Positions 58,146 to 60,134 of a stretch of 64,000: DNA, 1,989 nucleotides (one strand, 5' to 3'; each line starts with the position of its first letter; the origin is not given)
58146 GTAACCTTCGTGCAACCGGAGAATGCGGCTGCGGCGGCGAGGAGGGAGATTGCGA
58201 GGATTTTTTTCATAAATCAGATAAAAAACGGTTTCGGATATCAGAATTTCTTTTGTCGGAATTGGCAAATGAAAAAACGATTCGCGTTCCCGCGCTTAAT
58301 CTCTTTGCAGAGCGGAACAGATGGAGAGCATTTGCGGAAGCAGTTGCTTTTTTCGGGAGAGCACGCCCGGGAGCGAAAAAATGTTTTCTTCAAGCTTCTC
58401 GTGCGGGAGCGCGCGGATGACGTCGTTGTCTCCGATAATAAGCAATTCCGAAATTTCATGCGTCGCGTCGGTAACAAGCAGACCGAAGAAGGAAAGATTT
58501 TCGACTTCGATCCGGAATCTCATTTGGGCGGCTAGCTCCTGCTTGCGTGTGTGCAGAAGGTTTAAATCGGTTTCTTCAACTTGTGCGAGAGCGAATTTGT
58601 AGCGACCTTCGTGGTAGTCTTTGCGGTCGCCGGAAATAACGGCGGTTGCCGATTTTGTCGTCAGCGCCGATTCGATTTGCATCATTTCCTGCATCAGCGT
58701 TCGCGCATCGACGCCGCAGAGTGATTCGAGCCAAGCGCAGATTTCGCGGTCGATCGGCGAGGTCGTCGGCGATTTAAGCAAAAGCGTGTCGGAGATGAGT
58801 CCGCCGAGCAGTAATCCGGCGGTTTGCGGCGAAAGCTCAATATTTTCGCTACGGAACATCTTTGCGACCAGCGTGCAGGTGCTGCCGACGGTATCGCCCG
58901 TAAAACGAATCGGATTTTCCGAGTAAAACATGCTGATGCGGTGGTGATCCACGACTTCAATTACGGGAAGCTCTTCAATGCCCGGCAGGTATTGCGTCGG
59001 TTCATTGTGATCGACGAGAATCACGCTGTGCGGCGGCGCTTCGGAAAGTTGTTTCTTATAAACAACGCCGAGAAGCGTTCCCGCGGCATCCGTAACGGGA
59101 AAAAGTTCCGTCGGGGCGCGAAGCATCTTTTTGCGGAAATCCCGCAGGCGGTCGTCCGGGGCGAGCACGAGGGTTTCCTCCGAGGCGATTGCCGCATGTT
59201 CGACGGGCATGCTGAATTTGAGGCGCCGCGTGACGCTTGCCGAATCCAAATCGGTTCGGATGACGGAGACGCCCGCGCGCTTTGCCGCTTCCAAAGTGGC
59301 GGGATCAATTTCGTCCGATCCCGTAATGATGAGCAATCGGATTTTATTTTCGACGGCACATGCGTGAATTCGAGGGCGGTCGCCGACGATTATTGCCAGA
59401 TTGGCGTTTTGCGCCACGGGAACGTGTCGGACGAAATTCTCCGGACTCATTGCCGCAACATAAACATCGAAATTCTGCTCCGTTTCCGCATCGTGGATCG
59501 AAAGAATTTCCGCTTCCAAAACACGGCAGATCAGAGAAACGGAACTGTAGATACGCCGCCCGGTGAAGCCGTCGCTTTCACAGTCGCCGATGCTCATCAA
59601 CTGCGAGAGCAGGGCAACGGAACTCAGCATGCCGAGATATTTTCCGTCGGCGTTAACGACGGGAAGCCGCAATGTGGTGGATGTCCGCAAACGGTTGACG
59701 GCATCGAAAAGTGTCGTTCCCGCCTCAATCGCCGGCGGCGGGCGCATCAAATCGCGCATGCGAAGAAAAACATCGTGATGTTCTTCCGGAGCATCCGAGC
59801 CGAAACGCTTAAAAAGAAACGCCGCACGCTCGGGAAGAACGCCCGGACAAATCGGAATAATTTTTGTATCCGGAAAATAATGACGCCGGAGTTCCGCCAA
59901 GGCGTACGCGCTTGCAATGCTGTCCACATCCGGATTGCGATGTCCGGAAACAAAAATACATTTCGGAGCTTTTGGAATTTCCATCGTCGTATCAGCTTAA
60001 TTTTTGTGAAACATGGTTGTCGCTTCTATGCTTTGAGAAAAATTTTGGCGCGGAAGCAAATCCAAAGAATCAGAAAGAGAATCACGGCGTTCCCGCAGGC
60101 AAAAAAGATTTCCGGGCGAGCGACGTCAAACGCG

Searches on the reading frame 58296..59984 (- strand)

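Call 68: search_protein_families(library=pfam, proteins=[window:58296-59984:-], max_evalue=0.00001)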
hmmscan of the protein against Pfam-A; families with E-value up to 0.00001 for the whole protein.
window:58296-59984:- (562 aa): 4 families
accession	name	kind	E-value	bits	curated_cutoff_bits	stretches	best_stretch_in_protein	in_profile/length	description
PF07085.17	DRTGG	-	2.4e-22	79.2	25.2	1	152-256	2-103/105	DRTGG domain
PF02833.19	DHHA2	-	3.4e-20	73.1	27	1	432-552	1-123/126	DHHA2 domain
PF01368.27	DHH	-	4.2e-19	69.5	28.1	1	10-395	2-124/125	DHH family, N-terminal domain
PF00571.33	CBS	-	3.2e-14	53.4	24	1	77-129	2-55/57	CBS domain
